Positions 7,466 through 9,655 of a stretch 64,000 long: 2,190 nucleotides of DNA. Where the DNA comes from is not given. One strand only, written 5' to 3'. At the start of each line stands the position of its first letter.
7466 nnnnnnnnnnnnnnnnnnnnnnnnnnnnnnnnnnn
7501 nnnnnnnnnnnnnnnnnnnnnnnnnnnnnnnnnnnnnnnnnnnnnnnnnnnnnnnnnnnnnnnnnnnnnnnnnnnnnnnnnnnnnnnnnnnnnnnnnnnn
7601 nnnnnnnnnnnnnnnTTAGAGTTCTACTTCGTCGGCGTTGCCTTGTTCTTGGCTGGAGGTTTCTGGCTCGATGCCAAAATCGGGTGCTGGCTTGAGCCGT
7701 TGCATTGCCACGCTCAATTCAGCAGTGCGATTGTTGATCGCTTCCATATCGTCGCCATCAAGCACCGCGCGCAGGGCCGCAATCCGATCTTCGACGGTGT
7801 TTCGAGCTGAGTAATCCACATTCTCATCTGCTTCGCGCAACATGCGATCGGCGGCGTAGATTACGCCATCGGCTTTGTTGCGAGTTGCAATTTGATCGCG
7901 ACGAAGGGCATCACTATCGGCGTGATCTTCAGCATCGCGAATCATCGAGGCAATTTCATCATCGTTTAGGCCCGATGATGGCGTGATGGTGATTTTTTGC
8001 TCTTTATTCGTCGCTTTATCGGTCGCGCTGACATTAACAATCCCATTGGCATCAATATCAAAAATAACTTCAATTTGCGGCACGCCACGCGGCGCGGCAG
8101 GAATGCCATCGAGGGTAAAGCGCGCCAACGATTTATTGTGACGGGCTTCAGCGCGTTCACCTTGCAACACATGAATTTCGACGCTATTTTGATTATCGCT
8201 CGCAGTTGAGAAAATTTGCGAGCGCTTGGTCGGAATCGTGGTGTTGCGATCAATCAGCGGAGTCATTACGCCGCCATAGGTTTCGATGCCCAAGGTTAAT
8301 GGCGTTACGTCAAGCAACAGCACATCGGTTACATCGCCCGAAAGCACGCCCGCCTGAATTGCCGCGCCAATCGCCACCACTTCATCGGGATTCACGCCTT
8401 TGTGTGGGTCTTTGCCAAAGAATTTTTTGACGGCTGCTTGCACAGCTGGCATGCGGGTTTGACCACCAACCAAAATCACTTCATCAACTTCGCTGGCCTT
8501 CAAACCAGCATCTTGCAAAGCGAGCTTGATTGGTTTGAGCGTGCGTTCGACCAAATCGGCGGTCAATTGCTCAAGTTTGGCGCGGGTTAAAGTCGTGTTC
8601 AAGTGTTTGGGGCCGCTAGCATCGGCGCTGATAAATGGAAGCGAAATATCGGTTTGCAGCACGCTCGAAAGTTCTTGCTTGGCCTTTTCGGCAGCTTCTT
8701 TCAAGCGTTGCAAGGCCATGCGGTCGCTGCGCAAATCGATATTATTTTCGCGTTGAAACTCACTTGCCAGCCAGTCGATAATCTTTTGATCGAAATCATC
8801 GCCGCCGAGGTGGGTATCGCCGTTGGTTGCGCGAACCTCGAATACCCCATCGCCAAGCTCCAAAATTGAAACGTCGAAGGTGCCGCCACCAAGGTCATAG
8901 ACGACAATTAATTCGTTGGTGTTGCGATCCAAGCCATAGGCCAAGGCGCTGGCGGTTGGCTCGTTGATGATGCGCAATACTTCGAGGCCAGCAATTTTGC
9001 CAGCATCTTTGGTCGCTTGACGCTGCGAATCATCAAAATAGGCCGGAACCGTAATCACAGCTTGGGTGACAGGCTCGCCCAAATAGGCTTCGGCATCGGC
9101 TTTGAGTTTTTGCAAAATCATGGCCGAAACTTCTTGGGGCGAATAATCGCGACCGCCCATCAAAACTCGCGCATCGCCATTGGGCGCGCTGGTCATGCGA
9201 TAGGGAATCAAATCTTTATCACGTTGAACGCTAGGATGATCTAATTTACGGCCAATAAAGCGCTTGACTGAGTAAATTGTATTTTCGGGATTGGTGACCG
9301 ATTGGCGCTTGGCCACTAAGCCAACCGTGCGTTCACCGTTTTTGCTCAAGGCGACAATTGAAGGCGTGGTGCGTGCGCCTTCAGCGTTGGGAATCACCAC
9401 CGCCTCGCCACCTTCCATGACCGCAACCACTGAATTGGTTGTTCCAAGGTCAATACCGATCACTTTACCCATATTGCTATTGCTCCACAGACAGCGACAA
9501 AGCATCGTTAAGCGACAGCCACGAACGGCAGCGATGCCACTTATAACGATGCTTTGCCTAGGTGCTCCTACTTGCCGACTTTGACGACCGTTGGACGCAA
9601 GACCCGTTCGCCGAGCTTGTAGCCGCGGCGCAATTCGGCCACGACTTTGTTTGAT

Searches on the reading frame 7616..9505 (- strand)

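Call 56: search_protein_families(library=pfam, proteins=[window:7616-9505:-], max_evalue=0.0001)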
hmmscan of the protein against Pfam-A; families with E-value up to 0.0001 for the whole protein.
window:7616-9505:- (629 aa): 2 families
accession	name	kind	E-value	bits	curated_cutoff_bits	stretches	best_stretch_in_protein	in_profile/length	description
PF00012.26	HSP70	-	2.1e-262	872.2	20.6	1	15-604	1-593/599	Hsp70 protein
PF06723.19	MreB_Mbl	-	5.4e-18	65.4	27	1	144-383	91-317/327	MreB/Mbl protein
